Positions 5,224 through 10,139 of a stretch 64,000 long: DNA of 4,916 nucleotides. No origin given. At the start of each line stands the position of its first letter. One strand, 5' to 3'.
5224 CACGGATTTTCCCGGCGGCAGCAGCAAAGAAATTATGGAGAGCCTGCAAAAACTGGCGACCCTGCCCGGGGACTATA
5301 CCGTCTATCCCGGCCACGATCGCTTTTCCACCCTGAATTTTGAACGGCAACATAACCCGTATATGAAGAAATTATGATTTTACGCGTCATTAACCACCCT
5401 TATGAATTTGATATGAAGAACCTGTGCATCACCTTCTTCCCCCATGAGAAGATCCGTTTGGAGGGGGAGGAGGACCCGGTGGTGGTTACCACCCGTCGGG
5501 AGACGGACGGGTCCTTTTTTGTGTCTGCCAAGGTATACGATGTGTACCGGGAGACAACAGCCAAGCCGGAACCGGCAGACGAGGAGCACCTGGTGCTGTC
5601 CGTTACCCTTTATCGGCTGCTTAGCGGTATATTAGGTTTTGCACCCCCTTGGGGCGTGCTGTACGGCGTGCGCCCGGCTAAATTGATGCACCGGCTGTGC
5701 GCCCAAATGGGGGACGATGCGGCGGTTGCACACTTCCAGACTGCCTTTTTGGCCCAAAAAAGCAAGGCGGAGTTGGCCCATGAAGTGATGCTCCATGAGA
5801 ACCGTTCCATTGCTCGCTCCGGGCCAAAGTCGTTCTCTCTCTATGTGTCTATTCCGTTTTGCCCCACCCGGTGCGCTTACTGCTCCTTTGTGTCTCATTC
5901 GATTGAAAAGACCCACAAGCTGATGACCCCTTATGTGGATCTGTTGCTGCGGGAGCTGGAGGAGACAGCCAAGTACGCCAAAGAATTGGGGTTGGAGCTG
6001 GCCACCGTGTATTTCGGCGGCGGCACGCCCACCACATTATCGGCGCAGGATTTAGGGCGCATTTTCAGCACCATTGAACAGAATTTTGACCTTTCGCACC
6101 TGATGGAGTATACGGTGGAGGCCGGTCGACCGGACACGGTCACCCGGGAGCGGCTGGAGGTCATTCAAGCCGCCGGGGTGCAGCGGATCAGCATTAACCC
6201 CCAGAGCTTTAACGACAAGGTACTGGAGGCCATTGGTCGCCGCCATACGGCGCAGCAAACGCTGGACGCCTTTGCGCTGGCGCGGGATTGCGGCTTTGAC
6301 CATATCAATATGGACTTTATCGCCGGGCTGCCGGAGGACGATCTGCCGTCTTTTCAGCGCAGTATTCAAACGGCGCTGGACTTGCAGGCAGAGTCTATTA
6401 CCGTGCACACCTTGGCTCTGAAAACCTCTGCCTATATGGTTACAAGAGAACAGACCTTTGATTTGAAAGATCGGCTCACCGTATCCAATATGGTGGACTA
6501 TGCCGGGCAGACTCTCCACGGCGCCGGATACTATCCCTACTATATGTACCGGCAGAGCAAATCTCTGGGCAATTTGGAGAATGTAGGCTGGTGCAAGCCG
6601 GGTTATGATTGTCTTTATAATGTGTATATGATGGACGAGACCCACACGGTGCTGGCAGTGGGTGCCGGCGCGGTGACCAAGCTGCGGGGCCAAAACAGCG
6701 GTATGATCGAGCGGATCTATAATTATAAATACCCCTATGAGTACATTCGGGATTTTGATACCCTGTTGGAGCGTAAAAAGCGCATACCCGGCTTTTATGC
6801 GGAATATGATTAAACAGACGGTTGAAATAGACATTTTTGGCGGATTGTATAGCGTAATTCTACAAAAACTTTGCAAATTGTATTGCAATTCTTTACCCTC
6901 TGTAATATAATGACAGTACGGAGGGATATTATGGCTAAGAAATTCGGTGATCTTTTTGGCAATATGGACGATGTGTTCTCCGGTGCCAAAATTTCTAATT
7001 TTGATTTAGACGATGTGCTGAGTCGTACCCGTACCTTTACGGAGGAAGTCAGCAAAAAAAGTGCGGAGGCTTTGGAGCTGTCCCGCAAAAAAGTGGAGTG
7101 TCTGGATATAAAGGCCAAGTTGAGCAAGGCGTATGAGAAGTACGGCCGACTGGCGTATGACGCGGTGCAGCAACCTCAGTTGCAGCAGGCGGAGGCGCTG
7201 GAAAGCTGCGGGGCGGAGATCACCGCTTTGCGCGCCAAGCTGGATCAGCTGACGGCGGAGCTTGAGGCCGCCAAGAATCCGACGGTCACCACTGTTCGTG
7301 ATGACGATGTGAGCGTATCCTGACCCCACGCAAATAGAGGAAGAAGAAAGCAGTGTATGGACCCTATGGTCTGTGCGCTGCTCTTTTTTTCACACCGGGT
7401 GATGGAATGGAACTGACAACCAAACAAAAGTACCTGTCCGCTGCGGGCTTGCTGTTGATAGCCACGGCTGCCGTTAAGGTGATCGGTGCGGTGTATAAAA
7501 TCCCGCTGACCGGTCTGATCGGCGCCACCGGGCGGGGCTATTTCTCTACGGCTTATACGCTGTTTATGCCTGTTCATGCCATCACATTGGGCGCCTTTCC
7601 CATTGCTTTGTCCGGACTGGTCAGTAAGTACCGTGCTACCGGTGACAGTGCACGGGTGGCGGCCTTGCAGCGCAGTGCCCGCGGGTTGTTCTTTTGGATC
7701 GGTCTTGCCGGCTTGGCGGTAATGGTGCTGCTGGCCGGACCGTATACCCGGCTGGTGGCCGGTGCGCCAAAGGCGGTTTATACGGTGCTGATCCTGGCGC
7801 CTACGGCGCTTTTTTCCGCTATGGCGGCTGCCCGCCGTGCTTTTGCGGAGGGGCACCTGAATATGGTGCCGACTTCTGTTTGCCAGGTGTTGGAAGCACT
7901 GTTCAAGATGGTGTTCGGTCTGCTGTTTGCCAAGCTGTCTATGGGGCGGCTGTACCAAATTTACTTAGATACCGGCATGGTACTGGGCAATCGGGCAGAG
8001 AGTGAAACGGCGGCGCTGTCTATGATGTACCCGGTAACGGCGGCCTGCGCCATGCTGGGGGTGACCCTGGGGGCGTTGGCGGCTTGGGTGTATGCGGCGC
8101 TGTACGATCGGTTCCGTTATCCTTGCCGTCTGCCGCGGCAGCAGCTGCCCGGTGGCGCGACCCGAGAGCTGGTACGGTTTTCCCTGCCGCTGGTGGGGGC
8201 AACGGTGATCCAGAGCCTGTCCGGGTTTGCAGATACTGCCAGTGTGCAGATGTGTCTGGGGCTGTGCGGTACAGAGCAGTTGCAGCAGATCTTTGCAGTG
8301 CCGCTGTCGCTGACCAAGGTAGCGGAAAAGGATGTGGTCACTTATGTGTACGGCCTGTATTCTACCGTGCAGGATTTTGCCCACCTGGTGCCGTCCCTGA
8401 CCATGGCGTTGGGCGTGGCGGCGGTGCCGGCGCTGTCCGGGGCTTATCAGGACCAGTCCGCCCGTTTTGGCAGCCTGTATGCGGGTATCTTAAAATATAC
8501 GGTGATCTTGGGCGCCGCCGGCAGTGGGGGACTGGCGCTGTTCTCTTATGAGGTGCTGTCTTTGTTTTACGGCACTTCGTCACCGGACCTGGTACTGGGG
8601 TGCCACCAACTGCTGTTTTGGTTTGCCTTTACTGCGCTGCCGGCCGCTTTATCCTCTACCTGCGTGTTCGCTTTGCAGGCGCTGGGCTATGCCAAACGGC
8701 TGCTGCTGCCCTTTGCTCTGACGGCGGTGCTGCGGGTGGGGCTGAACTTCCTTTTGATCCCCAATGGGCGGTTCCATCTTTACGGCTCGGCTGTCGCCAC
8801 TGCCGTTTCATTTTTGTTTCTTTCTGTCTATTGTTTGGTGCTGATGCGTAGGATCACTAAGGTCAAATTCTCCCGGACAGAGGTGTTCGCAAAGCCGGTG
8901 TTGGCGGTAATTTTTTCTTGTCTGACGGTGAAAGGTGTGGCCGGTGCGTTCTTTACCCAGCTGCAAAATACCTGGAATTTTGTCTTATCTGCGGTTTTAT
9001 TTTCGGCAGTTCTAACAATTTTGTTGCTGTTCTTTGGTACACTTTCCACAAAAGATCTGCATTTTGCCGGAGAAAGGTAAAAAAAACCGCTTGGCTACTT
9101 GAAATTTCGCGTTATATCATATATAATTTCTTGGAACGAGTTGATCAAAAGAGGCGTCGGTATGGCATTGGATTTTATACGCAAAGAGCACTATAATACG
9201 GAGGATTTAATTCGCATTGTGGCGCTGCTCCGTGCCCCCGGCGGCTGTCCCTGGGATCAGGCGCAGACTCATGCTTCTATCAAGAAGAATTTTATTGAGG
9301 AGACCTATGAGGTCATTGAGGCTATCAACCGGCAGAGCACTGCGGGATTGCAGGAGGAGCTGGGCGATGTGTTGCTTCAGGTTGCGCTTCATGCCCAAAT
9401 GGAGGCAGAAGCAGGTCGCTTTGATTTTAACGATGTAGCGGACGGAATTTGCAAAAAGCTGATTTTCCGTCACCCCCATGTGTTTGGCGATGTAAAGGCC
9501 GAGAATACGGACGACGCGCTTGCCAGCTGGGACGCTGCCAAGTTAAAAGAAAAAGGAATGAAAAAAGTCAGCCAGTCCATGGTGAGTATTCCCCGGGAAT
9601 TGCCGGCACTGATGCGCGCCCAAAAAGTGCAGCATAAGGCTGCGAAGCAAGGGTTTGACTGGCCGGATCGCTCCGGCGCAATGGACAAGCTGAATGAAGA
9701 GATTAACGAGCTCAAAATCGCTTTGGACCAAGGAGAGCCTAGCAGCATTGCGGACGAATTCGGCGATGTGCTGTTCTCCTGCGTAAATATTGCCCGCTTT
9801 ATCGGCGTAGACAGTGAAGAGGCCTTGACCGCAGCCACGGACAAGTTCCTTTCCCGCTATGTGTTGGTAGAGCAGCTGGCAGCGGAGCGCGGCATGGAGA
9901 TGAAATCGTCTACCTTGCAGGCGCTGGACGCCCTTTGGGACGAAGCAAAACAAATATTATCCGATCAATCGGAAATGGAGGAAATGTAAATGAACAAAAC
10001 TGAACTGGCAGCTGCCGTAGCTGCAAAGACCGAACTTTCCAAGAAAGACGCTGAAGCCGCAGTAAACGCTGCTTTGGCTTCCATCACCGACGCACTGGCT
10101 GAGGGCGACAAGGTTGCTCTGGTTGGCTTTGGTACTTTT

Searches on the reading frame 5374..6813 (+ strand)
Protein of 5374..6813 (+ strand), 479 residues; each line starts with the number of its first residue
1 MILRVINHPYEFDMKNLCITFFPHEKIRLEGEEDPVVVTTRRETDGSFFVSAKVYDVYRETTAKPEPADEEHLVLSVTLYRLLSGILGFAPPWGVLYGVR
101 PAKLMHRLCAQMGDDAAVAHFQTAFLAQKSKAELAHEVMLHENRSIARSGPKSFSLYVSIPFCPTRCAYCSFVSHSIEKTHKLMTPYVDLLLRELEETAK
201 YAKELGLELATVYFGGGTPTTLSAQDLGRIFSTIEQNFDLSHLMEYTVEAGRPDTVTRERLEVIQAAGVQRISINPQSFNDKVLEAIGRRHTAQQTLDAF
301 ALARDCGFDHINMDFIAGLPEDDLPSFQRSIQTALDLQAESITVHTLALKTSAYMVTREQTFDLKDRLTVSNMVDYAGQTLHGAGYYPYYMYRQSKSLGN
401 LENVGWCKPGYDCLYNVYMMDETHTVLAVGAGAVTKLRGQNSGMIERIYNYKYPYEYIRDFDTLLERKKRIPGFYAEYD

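Call 31: search_protein_families(library=pfam, proteins=[window:5374-6813:+], max_evalue=0.00001)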
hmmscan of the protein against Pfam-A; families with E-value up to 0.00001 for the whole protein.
window:5374-6813:+ (479 aa): 1 family
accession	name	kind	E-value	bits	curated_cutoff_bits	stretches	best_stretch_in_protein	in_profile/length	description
PF04055.27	Radical_SAM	-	1.3e-25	90.9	29.5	1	158-324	2-156/166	Radical SAM superfamily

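Call 76: search_protein_families(library=ncbifam, proteins=[window:5374-6813:+], max_evalue=1)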
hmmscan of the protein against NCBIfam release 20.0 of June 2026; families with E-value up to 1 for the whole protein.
window:5374-6813:+ (479 aa): 41 families (the best 25 are shown)
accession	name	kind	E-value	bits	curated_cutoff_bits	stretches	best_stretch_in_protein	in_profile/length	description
TIGR03994.1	rSAM_HemZ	equivalog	2.8e-153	510.8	321.4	1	74-471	3-400/401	coproporphyrinogen dehydrogenase HemZ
NF006061.0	PRK08207.1-4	equivalog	1.5e-112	377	702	1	35-469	53-490/501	coproporphyrinogen III oxidase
NF006060.0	PRK08207.1-3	equivalog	4.3e-110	368.7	653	1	7-470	9-470/477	coproporphyrinogen III oxidase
NF006064.0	PRK08207.2-2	equivalog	3.8e-107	359.2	504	1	56-470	54-457/465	coproporphyrinogen III oxidase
NF006063.0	PRK08207.2-1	equivalog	4.1e-94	316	1074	1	83-470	121-511/518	coproporphyrinogen III oxidase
NF006065.0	PRK08207.2-4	equivalog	1.5e-92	311.1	922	1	71-451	85-469/484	coproporphyrinogen III oxidase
NF006059.0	PRK08207.1-1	equivalog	9.7e-88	295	1012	1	15-470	19-489/496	coproporphyrinogen III oxidase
NF006062.0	PRK08207.1-5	equivalog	2.2e-78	264.2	1007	1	79-471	74-470/476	coproporphyrinogen III oxidase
NF006066.0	PRK08207.2-5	equivalog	3e-75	253.8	1117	1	69-437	103-472/518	coproporphyrinogen III oxidase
TIGR00539.1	hemN_rel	equivalog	1.1e-54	186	205.4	1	155-465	2-291/361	radical SAM family heme chaperone HemW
NF006067.1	PRK08208.1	equivalog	2.1e-47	162.1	380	1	146-395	28-271/427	STM4012 family radical SAM protein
TIGR04107.1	rSAM_HutW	equivalog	6.1e-44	150.5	400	1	144-451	30-325/419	heme anaerobic degradation radical SAM methyltransferase ChuW/HutW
TIGR00538.1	hemN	equivalog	1.4e-35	123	324.95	1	150-349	46-242/454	oxygen-independent coproporphyrinogen III oxidase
NF005133.0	PRK06582.1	equivalog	7.7e-28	97.6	597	1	152-456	10-296/390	coproporphyrinogen III oxidase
NF006385.0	PRK08629.1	equivalog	8.5e-27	94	355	1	129-349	29-238/439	coproporphyrinogen III oxidase family protein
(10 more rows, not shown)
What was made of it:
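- Checked: It is the housekeeping HemZ (TIGR03994, 2.8e-153, call 76).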

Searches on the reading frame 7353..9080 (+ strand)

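Call 31: search_protein_families(library=pfam, proteins=[window:7353-9080:+], max_evalue=0.00001)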
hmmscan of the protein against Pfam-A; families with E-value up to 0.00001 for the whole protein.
window:7353-9080:+ (575 aa): 1 family
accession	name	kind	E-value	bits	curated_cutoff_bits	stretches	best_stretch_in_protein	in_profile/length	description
PF01943.22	Polysacc_synt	-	3e-09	37.2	28.2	1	32-194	6-161/274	Polysaccharide biosynthesis protein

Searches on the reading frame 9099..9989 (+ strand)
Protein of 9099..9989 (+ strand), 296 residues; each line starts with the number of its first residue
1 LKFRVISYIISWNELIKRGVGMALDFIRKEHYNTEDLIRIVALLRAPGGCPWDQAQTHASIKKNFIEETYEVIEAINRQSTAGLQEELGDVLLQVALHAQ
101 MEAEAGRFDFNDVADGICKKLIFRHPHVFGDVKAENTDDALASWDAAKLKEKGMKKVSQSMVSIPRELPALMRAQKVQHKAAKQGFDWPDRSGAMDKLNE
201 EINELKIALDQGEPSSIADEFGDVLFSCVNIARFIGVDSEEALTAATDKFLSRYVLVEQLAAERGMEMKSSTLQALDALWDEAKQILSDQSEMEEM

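Call 31: search_protein_families(library=pfam, proteins=[window:9099-9989:+], max_evalue=0.00001)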
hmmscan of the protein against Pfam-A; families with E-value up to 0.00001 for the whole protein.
window:9099-9989:+ (296 aa): 2 families
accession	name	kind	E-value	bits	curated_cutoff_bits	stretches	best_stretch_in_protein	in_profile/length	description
PF03819.22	MazG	-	9.2e-38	128.8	22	2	56-129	1-74/74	MazG nucleotide pyrophosphohydrolase domain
PF01503.22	PRA-PH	-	3.4e-09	37.4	21.3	0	195-243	31-79/86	Phosphoribosyl-ATP pyrophosphohydrolase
